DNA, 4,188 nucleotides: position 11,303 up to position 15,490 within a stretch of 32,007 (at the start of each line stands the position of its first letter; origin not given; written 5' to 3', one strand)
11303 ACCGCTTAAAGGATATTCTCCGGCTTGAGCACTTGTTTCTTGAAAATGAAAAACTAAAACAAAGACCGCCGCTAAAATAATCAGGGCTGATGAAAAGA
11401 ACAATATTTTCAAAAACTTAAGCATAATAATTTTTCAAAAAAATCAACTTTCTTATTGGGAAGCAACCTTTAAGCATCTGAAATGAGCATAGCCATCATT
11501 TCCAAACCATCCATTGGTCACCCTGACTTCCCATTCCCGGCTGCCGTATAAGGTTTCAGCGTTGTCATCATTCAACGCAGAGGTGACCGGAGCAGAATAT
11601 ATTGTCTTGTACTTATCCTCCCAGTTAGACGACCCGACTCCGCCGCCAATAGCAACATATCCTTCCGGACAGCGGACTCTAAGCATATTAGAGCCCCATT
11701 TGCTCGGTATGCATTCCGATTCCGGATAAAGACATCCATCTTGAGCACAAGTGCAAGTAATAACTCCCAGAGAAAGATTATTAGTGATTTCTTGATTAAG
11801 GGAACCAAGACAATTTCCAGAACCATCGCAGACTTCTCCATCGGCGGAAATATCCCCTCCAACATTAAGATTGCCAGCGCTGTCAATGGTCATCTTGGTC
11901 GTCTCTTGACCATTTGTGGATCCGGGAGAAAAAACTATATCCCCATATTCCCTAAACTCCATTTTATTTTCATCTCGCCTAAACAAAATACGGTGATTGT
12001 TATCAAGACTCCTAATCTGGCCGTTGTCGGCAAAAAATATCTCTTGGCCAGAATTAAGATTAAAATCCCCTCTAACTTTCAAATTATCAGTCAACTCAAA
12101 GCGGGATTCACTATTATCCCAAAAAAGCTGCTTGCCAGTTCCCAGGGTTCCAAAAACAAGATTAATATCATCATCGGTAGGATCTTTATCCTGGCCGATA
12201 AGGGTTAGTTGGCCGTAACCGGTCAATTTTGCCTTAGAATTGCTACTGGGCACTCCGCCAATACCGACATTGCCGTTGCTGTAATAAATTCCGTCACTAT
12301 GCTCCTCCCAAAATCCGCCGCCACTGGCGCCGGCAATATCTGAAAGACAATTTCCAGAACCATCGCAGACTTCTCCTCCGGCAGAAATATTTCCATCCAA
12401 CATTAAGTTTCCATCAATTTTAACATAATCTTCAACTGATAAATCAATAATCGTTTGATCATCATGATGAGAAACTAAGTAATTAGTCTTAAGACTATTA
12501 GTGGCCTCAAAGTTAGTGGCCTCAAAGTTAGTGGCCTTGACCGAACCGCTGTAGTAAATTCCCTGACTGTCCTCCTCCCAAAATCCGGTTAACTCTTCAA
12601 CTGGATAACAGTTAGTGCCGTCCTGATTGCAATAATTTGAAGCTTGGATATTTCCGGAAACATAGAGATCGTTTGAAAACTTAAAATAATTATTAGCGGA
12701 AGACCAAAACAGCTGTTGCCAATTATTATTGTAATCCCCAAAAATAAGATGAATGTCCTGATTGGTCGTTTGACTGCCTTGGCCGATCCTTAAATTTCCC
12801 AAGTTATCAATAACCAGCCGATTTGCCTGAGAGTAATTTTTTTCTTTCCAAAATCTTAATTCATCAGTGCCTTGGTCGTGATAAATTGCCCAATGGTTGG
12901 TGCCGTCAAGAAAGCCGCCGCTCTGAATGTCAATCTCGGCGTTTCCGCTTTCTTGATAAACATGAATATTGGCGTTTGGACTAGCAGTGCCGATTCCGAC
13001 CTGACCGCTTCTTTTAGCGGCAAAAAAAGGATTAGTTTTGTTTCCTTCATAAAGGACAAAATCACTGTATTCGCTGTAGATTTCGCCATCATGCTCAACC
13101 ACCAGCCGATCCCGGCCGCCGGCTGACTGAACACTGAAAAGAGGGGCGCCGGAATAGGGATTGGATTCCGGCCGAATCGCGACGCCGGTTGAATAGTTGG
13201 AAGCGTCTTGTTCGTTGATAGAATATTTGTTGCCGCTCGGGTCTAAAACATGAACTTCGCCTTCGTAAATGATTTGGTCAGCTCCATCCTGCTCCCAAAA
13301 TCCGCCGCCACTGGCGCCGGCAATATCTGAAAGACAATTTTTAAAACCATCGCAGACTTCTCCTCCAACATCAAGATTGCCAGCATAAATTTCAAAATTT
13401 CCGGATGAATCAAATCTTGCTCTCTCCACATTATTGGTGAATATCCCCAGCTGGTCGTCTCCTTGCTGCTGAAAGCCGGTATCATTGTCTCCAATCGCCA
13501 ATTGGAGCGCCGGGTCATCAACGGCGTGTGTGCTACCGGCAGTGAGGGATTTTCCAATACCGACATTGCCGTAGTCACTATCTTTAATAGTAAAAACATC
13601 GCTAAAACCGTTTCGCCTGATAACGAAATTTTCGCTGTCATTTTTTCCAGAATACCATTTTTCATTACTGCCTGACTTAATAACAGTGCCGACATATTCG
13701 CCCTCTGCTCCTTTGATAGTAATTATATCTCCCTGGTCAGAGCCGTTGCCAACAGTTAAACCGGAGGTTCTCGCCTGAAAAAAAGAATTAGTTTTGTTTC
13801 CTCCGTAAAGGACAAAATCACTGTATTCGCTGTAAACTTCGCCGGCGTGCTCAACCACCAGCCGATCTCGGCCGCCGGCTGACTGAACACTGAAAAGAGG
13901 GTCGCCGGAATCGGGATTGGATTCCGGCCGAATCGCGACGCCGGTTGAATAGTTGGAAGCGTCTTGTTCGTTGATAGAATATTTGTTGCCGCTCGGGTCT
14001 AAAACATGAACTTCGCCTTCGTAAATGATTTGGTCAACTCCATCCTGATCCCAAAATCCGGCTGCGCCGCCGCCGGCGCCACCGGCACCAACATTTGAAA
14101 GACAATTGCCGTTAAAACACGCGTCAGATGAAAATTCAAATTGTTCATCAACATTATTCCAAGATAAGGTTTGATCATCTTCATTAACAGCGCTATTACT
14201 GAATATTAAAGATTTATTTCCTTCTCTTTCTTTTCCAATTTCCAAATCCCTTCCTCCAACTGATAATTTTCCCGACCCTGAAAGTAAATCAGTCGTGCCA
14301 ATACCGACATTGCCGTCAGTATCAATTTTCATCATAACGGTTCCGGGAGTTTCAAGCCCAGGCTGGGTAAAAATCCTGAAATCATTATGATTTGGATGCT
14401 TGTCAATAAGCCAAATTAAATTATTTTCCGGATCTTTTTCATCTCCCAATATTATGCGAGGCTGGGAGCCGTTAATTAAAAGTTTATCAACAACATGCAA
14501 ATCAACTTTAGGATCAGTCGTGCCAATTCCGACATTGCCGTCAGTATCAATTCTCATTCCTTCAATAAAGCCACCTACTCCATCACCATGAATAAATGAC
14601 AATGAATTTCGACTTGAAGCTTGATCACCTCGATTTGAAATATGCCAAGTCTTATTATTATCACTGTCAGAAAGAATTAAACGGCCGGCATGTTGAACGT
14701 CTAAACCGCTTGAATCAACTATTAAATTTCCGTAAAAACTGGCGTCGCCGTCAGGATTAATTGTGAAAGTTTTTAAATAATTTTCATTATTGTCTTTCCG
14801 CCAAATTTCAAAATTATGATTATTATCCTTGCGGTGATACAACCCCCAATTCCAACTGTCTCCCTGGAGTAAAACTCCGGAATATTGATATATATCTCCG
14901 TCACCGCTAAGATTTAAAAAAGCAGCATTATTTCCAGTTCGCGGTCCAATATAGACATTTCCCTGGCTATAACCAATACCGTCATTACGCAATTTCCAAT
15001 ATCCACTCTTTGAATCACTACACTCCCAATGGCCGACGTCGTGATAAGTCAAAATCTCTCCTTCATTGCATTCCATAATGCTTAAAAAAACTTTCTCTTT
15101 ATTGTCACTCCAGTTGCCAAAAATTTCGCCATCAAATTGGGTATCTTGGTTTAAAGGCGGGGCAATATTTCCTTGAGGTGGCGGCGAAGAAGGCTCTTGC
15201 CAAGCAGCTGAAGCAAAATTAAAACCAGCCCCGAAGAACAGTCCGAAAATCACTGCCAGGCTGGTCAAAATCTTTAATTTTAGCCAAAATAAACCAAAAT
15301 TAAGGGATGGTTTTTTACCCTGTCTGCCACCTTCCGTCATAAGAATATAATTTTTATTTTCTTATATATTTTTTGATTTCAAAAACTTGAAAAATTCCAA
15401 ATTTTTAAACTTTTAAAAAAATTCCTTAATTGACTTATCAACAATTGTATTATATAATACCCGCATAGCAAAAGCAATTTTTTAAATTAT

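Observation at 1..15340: Secretin-less type IV pilus block headed by two very large secreted proteins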

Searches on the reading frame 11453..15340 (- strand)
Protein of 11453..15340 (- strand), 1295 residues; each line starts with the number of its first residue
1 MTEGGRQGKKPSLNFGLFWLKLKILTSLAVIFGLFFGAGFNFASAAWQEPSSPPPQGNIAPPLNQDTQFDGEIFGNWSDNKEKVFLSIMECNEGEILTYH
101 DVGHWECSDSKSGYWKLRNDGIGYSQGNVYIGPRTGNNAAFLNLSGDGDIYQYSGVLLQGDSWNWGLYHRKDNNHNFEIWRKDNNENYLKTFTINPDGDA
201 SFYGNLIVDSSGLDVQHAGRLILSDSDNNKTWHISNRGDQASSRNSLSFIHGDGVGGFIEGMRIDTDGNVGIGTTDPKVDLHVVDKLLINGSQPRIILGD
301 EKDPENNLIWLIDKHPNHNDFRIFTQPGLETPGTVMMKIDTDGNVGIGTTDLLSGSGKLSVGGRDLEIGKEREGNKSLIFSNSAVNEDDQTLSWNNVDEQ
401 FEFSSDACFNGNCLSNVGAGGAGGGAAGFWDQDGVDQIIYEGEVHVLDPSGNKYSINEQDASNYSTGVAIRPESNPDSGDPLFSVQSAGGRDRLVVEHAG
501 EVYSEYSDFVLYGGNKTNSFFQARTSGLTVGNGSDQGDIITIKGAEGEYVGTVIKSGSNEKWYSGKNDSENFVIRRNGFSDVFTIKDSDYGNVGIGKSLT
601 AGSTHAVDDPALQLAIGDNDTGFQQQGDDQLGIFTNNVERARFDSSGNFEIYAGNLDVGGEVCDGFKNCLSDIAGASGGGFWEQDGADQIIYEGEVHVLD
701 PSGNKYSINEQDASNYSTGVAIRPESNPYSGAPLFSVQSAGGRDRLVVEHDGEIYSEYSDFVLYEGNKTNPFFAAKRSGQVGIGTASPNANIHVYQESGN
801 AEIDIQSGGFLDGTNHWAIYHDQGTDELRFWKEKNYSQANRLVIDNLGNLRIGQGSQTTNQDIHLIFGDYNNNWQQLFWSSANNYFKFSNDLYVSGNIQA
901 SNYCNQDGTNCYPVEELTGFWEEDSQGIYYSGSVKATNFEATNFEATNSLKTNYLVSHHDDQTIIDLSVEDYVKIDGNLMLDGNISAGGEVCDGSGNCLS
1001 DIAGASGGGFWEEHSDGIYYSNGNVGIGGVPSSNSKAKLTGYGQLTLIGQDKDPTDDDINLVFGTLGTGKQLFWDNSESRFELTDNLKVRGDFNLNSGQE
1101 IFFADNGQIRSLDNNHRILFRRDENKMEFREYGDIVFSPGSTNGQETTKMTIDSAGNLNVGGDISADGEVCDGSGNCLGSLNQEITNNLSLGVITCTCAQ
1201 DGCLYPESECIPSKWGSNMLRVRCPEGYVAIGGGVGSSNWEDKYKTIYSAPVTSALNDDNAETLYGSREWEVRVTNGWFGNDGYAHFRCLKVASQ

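Call 6: search_protein_families(library=pfam, proteins=[window:11453-15340:-], max_evalue=0.01)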
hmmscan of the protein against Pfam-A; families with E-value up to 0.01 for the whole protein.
window:11453-15340:- (1295 aa): 0 families

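Call 17: find_homologous_proteins(query=window:11453-15340:-)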
Query window:11453-15340:- (1295 aa): 17 proteins with E <= 0.001 among 8000 candidates.
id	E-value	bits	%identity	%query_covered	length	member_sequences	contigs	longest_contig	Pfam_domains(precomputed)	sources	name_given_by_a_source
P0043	0.0e+0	3005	100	100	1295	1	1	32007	-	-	-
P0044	6.2e-15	72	34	9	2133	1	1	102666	-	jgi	jgi:hypothetical protein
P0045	2.7e-12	63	58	5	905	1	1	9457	-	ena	-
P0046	4.5e-9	53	35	7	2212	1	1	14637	PF13884.12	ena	-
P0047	5.6e-9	52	53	5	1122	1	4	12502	-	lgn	-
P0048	7.0e-9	52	35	7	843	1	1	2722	-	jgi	jgi:hypothetical protein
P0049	4.5e-8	49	35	7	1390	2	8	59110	-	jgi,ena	-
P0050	7.4e-8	49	42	7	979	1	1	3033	-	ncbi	ncbi:MAG: hypothetical protein WC473_06160, partial [Patescibacteria group bacterium]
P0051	2.1e-7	47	31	10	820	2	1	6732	PF13884.12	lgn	-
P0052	5.7e-7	46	29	10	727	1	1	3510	-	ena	-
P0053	6.6e-7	45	33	10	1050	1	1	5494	-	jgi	-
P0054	1.6e-6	44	31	10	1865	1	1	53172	-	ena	-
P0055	6.8e-6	42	59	3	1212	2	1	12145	-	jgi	-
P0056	1.9e-5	41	30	9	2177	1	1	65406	PF13884.12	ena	-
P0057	1.9e-5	41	36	7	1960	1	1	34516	-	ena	-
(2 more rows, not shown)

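Call 40: search_protein_families(library=ncbifam, proteins=[window:11453-15340:-], max_evalue=0.1)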
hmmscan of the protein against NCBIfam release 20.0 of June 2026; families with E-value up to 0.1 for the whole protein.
window:11453-15340:- (1295 aa): 0 families

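Call 44: search_protein_families(library=phrogs, proteins=[window:11453-15340:-], max_evalue=0.01)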
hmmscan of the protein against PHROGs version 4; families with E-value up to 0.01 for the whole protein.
window:11453-15340:- (1295 aa): 3 families
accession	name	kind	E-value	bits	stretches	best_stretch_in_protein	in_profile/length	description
phrog_18345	-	tail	7.6e-10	38.7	1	776-861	525-669/956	tail fiber protein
phrog_28668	-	unknown function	2.8e-05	25.1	0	248-292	11-54/153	-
phrog_18536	-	unknown function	0.0091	16.5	1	1124-1184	34-93/141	-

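Call 45: search_dna_similar(query=window:11453-15340:-, collection=phages, mode=protein, max_rows=15)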
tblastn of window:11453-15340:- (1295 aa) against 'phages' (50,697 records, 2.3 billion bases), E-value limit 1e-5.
No match.

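Call 73: search_solved_structures(query=window:11453-15340:-, max_evalue=1, show_alignments=2)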
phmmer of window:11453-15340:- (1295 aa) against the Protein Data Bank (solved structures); distinct sequences matched with E-value up to 1: 1.
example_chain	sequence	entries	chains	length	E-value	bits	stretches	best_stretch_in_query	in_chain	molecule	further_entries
8ond_A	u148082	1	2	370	0.0003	21.6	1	247-363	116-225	bd2133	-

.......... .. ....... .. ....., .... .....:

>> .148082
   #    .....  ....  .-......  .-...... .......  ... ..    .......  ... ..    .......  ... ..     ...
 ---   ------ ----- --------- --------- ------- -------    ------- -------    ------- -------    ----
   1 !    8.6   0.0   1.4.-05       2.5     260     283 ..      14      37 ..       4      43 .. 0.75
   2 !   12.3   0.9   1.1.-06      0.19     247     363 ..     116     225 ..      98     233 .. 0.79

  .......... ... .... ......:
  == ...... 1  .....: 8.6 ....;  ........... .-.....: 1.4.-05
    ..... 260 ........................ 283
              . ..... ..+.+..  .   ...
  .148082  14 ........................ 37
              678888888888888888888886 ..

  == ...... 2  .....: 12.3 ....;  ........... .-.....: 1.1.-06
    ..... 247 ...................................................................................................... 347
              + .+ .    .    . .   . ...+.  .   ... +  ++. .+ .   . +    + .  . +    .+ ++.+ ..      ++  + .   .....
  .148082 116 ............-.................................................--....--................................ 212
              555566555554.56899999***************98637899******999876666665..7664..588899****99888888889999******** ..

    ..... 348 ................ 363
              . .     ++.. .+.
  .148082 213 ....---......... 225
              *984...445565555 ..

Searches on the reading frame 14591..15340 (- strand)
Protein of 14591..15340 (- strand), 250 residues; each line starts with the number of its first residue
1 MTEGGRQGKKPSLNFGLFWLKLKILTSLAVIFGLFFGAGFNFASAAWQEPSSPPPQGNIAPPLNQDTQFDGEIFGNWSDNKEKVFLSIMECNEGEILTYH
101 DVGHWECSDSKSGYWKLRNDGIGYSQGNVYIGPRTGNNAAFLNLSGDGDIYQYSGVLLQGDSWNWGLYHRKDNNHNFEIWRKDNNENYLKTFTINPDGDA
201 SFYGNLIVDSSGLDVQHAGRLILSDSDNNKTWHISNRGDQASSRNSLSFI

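Call 66: predict_structure(alignment_id=A2)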
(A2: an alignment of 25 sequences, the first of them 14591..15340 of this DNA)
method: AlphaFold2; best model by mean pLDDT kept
length: 250 residues; sequences in the alignment: 25
mean_pLDDT: 64.1   pTM: 0.31
mean pLDDT of the five models: 64.1, 62.1, 60.8, 60.6, 57.9
residues with pLDDT >= 90: 16; 70-90: 104; 50-70: 53; < 50: 77
segments of 3 or more residues with pLDDT < 50: 1-5, 113-118, 131-151, 206-221, 223-227, 229-231, 236-250
pLDDT, mean of each block of 10 residues (from residue 1): 51 72 93 89 75 80 61 70 73 81 81 51 49 43 38 67 77 76 78 76 53 43 45 45 34
secondary structure, 60 per line:
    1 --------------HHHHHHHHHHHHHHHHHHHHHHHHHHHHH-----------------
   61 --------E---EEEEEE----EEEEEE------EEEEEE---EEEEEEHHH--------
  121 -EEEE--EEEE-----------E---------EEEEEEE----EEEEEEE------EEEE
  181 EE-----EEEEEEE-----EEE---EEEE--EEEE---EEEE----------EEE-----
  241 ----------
elements in order: H15-43 E73-78 E83-88 E95-100 E104-109 E122-125 E128-131 E153-159 E164-170 E177-182 E188-194 E200-202 E206-209 E212-215 E219-222 E233-235

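Call 69: fold_search(model_id=the predicted structure, library=pdb)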
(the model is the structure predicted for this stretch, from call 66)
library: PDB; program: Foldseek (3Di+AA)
matches with E <= 10: 405; with E <= 0.001: 0
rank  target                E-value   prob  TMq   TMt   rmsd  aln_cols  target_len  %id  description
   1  8ond_A                2.6e-02  0.63  0.17  0.13  21.9       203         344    9  Structure of the C-terminal domains of the Bdellovibrio bacteriovorus Bd2133 fibre (released 2023-10-25)
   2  8ond_B                4.0e-02  0.54  0.17  0.13  22.4       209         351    8  Structure of the C-terminal domains of the Bdellovibrio bacteriovorus Bd2133 fibre (released 2023-10-25)
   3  3i7h_A                1.1e-01  0.25  0.13  0.04  15.7       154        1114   16  Crystal Structure of DDB1 in Complex with the H-Box Motif of HBX (released 2009-12-08)
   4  4uxg_I                1.6e-01  0.47  0.20  0.13  18.0       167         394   12  Crystal structure of the carboxy-terminal region of the bacteriophage T4 proximal long tail fibre protein gp34, R32 na (released 2015-09-30)
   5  4uxg_H                3.0e-01  0.30  0.20  0.13  19.7       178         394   13  Crystal structure of the carboxy-terminal region of the bacteriophage T4 proximal long tail fibre protein gp34, R32 na (released 2015-09-30)
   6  6ttk_A                3.3e-01  0.18  0.17  0.16  15.8       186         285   11  Crystal structure of the kelch domain of human KLHL12 in complex with DVL1 peptide (released 2020-02-12)
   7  6mly_C                3.3e-01  0.09  0.12  0.06  18.0       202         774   12  Bifunctional GH43-CE Bacteroides eggerthii, BACEGG_01304 (released 2019-10-02)
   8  6v7o_B                4.1e-01  0.16  0.17  0.15  15.6       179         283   11  Structural Elucidation of Peptide Binding to KLHL-12, a Substrate Specific Adapter Protein in a Cul3-Ring E3 Ligase Co (released 2020-02-19)
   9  4in4_B                4.6e-01  0.20  0.15  0.14  15.0       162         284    8  Crystal structure of cpd 15 bound to Keap1 Kelch domain (released 2013-05-15)
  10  7fjr                  5.4e-01  0.06  0.13  0.13  17.8       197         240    9  Structure of a mutant of OspA (released 2022-08-10)
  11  9lwf_H                6.0e-01  0.11  0.16  0.15  14.3       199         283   10  Cryo-EM structure of dual sensor bound GATOR2 complex (released 2025-08-13)
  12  4uxe_A                6.4e-01  0.20  0.19  0.13  19.4       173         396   12  Crystal structure of the carboxy-terminal region of the bacteriophage T4 proximal long tail fibre protein gp34, P21 se (released 2015-08-19)
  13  6gxs_B                6.4e-01  0.14  0.16  0.13  13.2       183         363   15  Crystal structure of CV39L lectin from Chromobacterium violaceum at 1.8 A resolution (released 2019-12-04)
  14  9s6c_C                6.4e-01  0.11  0.16  0.13  14.6       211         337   11  B12 Binding protein - BtuK1 (released 2025-09-17)
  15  8asw_B                6.4e-01  0.11  0.15  0.06  19.2       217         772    9  Cryo-EM structure of yeast Elp123 in complex with alanine tRNA (released 2022-12-07)
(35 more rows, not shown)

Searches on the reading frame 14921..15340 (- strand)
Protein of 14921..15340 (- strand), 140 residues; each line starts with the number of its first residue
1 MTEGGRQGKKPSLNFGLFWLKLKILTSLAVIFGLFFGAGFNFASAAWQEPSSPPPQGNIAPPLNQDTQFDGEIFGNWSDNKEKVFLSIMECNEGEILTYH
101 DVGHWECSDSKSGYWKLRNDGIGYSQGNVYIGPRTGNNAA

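Call 46: find_homologous_proteins(query=window:14921-15340:-, max_evalue=0.01)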
Query window:14921-15340:-: 10 candidates shared short words with the query, none scored E <= 0.01.

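Call 54: search_protein_representatives(protein=window:14921-15340:-)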
Query: 140 residues. Proteins with E-value up to 0.001 (for the whole library): 32; up to 1e-10: 2; up to 1e-30: 1. The best 32 are listed.
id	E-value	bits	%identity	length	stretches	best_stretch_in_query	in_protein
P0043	2.1e-91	320.1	91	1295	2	1-140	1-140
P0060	6.0e-11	58.9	44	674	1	29-133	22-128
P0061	7.2e-10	55.4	44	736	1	28-116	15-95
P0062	5.7e-09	52.4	39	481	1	30-109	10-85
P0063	1.4e-08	51.2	46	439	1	28-100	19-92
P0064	6.4e-08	49.0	36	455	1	29-134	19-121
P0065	9.0e-08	48.5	39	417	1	28-110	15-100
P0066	1.5e-07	47.8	40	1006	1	30-110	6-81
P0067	3.0e-07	46.8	35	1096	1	26-110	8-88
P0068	7.8e-07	45.5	32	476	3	72-128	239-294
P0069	8.2e-07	45.4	55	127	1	28-69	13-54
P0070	1.6e-06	44.5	39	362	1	25-132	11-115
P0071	1.8e-06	44.3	39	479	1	23-114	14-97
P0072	2.2e-06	44.1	34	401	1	26-109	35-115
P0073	4.1e-06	43.2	38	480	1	23-109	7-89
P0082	9.1e-05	38.8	36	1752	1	24-133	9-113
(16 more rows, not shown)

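Call 55: find_encoding_contigs(protein=P0060, flank=8000, max_places=1)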
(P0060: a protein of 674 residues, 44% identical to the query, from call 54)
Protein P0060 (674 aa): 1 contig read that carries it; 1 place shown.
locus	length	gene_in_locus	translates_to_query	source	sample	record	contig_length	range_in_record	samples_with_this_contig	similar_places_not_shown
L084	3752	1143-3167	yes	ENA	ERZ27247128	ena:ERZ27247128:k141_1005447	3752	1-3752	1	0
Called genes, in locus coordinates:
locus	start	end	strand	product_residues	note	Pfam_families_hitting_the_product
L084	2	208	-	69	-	?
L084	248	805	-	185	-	PF04011:LemA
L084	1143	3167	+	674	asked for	-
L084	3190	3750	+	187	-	?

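Call 74: find_encoding_contigs(protein=P0066, flank=9000, max_places=1)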
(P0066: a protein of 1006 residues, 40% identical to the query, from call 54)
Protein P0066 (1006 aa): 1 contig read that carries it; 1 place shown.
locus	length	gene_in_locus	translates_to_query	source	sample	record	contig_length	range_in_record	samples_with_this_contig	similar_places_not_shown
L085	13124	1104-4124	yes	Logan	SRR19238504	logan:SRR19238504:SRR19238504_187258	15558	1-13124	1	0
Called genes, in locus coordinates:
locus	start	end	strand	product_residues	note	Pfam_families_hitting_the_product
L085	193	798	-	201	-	PF04011:LemA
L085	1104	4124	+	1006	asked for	-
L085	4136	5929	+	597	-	-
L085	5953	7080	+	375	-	PF06723:MreB_Mbl (faint), PF11104:PilM_2, PF14450:FtsA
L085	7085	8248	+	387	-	-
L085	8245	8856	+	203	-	-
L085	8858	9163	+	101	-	-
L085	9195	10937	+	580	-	PF05157:MshEN, PF00437:T2SSE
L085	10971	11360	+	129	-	PF00072:Response_reg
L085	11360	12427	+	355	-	PF00437:T2SSE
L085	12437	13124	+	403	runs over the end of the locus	PF28597:T2SSF_N, PF00482:T2SSF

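Call 75: find_encoding_contigs(protein=P0067, flank=9000, max_places=1)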
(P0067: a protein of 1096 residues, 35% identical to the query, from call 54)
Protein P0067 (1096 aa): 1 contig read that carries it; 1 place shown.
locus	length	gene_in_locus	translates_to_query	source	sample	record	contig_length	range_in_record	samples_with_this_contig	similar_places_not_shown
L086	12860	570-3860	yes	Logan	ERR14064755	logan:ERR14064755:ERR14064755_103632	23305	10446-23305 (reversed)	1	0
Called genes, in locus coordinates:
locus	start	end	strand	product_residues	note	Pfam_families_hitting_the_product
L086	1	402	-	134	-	?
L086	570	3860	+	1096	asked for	-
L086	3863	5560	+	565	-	-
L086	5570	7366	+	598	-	-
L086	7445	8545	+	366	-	PF11104:PilM_2, PF06723:MreB_Mbl (faint), PF11104:PilM_2, PF14450:FtsA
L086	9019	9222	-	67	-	-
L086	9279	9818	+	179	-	-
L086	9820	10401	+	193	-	-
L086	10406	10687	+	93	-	-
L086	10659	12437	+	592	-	PF05157:MshEN, PF00437:T2SSE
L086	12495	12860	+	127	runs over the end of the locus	PF00072:Response_reg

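Call 76: find_encoding_contigs(protein=P0082, flank=9000, max_places=1)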
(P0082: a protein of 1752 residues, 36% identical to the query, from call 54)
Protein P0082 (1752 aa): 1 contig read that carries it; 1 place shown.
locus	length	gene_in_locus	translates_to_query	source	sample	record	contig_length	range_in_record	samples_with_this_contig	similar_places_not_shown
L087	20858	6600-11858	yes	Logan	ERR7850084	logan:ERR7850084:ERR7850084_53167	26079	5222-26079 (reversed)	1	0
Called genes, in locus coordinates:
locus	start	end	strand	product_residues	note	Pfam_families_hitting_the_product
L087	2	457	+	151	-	?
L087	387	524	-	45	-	-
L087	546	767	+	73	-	PF07963:N_methyl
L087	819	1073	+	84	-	-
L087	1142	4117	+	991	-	PF13196:DUF4012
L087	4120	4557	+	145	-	-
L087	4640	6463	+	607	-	PF00928:Adap_comp_sub (faint)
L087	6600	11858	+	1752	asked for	PF08309:LVIVD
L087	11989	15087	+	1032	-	-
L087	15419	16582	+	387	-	PF01702:TGT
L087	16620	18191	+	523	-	PF04932:Wzy_C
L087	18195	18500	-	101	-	-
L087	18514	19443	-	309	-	PF00551:Formyl_trans_N, PF02911:Formyl_trans_C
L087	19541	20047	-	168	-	PF01327:Pep_deformylase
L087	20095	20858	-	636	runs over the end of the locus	PF17764:PriA_3primeBD, PF18319:Zn_ribbon_PriA (weak)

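Call 77: find_encoding_contigs(protein=P0064, flank=9000, max_places=1)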
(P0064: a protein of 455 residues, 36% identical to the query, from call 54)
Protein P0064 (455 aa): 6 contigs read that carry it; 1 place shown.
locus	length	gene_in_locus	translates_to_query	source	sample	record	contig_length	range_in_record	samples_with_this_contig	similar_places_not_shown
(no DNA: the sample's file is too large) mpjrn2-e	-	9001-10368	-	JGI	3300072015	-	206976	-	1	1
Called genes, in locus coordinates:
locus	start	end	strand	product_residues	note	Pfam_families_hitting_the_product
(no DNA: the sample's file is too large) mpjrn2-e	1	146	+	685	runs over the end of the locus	PF17191:RecG_wedge, PF01336:tRNA_anti-codon, PF00270:DEAD, PF04851:ResIII, PF00271:Helicase_C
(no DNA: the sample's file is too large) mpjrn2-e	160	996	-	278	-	-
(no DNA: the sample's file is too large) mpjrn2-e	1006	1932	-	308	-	PF03734:YkuD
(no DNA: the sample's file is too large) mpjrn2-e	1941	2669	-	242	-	PF13462:Thioredoxin_4, PF01323:DSBA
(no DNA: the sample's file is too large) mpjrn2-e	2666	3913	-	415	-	-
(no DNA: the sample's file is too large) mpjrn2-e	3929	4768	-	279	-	-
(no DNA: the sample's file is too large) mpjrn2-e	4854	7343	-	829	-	PF02861:Clp_N, PF00004:AAA, PF17871:AAA_lid_9, PF00158:Sigma54_activat, PF00004:AAA, PF07724:AAA_2, PF07728:AAA_5, PF10431:ClpB_D2-small, +14 more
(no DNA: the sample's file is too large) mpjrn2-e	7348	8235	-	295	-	PF01435:Peptidase_M48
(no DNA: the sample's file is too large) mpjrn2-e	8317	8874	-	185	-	PF04011:LemA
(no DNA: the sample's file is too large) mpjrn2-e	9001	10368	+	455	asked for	-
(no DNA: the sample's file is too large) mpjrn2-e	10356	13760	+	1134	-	-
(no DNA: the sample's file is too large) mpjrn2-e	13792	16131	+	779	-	-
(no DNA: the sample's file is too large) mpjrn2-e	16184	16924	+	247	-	?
